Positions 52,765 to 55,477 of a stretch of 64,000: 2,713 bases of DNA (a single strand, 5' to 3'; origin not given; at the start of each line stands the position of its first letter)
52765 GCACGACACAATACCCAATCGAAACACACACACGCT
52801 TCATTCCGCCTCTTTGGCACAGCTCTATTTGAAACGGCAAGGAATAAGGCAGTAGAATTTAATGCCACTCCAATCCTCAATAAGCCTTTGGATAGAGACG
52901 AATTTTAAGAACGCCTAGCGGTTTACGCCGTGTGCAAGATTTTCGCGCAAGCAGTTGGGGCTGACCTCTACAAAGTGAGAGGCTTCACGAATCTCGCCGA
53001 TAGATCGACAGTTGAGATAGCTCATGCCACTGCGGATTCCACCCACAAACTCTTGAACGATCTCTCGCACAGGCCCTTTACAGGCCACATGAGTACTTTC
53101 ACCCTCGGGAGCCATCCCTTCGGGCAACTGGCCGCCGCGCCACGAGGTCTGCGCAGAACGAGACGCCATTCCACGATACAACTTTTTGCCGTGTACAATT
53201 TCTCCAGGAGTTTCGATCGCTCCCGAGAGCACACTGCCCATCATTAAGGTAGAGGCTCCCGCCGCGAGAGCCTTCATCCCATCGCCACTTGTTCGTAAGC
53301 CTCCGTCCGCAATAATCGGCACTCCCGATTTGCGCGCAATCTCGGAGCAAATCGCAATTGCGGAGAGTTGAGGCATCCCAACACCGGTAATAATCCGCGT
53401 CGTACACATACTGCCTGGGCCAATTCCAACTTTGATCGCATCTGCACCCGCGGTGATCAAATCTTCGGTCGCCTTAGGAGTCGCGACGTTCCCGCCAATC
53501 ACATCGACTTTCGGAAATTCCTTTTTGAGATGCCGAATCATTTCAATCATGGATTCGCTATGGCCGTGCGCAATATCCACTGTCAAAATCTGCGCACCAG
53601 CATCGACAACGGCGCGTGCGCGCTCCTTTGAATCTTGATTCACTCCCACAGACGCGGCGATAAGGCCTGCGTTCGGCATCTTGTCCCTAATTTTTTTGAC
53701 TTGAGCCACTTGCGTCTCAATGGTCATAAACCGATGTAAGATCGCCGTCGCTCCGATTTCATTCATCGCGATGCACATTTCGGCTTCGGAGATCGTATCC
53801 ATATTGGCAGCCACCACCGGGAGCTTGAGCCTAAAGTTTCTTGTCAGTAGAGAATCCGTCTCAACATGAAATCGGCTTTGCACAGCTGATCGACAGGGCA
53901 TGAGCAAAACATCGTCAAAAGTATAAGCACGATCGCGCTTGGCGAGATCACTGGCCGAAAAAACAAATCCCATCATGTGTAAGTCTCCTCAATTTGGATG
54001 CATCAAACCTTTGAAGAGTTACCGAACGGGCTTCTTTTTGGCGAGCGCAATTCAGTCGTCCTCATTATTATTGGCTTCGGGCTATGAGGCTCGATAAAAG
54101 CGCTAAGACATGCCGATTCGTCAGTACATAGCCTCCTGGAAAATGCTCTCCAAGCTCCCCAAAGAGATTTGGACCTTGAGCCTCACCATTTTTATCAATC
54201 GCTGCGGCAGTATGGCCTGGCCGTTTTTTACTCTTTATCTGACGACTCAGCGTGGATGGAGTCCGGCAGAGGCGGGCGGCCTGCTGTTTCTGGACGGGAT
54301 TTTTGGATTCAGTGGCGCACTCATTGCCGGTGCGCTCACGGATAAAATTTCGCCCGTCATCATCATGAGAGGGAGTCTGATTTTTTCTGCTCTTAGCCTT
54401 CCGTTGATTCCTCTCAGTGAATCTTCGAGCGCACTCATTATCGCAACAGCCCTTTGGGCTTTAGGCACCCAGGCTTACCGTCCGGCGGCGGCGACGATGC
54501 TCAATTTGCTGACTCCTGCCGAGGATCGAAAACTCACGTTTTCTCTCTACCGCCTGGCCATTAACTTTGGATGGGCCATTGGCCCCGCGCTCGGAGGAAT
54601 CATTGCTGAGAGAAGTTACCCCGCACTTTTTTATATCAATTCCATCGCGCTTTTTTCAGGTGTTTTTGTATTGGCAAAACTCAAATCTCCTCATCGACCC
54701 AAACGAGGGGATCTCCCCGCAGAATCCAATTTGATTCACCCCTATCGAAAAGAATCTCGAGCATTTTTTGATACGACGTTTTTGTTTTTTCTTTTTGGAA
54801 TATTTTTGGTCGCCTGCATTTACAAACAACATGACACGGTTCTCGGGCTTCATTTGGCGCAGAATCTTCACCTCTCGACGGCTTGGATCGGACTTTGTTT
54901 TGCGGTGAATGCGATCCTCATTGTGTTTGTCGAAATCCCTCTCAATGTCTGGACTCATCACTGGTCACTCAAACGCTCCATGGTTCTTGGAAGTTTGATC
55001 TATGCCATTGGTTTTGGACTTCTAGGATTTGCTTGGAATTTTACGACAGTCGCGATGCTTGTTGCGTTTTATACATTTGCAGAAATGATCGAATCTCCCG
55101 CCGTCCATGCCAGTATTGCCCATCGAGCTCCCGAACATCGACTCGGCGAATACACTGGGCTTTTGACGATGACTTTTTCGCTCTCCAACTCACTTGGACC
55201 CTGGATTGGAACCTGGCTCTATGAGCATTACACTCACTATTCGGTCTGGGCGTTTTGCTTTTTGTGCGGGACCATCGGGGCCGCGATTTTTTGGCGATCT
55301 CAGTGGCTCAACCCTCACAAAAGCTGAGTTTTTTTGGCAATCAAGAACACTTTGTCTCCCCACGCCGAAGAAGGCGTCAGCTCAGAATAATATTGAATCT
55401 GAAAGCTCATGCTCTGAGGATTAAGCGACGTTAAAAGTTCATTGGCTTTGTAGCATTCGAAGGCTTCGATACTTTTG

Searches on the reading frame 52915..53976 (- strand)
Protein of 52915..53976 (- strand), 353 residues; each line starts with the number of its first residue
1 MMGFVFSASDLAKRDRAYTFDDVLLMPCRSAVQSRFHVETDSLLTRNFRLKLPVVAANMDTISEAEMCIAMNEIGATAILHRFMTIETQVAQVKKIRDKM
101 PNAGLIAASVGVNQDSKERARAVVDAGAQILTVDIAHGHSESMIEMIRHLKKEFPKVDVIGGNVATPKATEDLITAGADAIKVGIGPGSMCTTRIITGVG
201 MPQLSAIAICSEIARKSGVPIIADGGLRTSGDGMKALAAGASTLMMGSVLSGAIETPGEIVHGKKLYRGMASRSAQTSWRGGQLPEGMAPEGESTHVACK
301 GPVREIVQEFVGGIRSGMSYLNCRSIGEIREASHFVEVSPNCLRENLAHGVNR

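Call 59: search_protein_families(library=ncbifam, proteins=[window:52915-53976:-], max_evalue=1e-10)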
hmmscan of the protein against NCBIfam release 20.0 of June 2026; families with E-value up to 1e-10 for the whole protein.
window:52915-53976:- (353 aa): 11 families
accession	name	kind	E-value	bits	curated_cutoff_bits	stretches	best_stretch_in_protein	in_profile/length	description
TIGR01302.1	IMP_dehydrog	equivalog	1.6e-93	314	481.5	2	105-331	214-450/450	IMP dehydrogenase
NF005311.0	PRK06843.1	equivalog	4.6e-75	253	779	2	106-351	144-400/404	inosine 5-monophosphate dehydrogenase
NF003470.0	PRK05096.1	equivalog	1e-71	241.9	397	1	15-339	6-337/347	GMP reductase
NF003966.0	PRK05458.1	equivalog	1.9e-68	231.2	344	1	17-334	5-314/327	GMP reductase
NF005869.0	PRK07807.1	equivalog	6.9e-67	226.5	549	1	106-332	218-458/479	GuaB1 family IMP dehydrogenase-related protein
NF052358.1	GMPRedGuaB1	equivalog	1.6e-65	222.2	675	1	106-332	218-458/479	GMP reductase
TIGR01305.1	GMP_reduct_1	equivalog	2.8e-65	220.6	492.15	1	15-339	5-336/343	GMP reductase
TIGR01306.1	GMP_reduct_2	equivalog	4.2e-63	213.8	465.65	1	18-334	2-310/321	GMP reductase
TIGR01303.1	IMP_DH_rel_1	equivalog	1.8e-59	201.9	562.75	1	106-332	216-456/475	GuaB1 family IMP dehydrogenase-related protein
NF005493.0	PRK07107.1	equivalog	1.1e-36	126.5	585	1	111-351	237-491/502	IMP dehydrogenase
TIGR01304.1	IMP_DH_rel_2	equivalog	2.2e-29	102.8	342.1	1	93-328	122-357/365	GuaB3 family IMP dehydrogenase-related protein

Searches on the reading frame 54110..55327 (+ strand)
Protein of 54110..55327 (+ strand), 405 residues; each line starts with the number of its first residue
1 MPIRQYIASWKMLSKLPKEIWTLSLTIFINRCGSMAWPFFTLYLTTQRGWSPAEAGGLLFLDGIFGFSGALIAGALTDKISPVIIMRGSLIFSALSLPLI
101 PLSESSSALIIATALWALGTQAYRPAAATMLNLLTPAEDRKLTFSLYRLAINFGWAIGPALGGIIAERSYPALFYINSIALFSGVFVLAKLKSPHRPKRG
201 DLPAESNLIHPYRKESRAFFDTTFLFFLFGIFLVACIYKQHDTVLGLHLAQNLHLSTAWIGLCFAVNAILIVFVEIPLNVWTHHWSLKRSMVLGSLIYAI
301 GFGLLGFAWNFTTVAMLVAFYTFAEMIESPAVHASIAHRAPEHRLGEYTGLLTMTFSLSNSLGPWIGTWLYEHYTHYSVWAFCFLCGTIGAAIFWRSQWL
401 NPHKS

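Call 59: search_protein_families(library=ncbifam, proteins=[window:54110-55327:+], max_evalue=1e-10)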
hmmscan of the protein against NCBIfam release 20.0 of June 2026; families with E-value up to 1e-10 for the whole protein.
window:54110-55327:+ (405 aa): 9 families
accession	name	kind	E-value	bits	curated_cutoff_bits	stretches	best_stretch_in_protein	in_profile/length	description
TIGR00880.1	2_A_01_02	superfamily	2.6e-21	76.2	131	0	261-393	1-134/141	multidrug resistance protein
NF012174.0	tet_MFS_A_B_C_D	equivalog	5e-18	65.1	475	1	56-384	43-368/382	Tet(A)/Tet(B)/Tet(C) family tetracycline efflux MFS transporter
TIGR00711.1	efflux_EmrB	subfamily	1.2e-14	54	230.2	0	72-193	56-179/485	DHA2 family efflux MFS transporter permease subunit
TIGR00899.1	2A0120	subfamily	1.1e-12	47.8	522.3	0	227-394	2-172/375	sugar efflux transporter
NF012207.0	tet_MFS_H_J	exception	1.5e-12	47.2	700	1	69-391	57-374/392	Tet(H)/Tet(J) family tetracycline efflux MFS transporter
NF012195.0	tet_MFS_H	exception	8.1e-12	44.9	840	1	67-392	55-378/392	tetracycline efflux MFS transporter Tet(H)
NF008650.1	PRK11646.1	equivalog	1.1e-11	44.4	469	1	36-394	29-381/400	multidrug efflux MFS transporter MdtH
TIGR00900.1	2A0121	subfamily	1.9e-11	43.9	319.6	0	27-231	8-217/364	H+ Antiporter protein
TIGR00893.1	2A0114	subfamily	9.4e-11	41.3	395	0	247-395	18-161/399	D-galactonate transporter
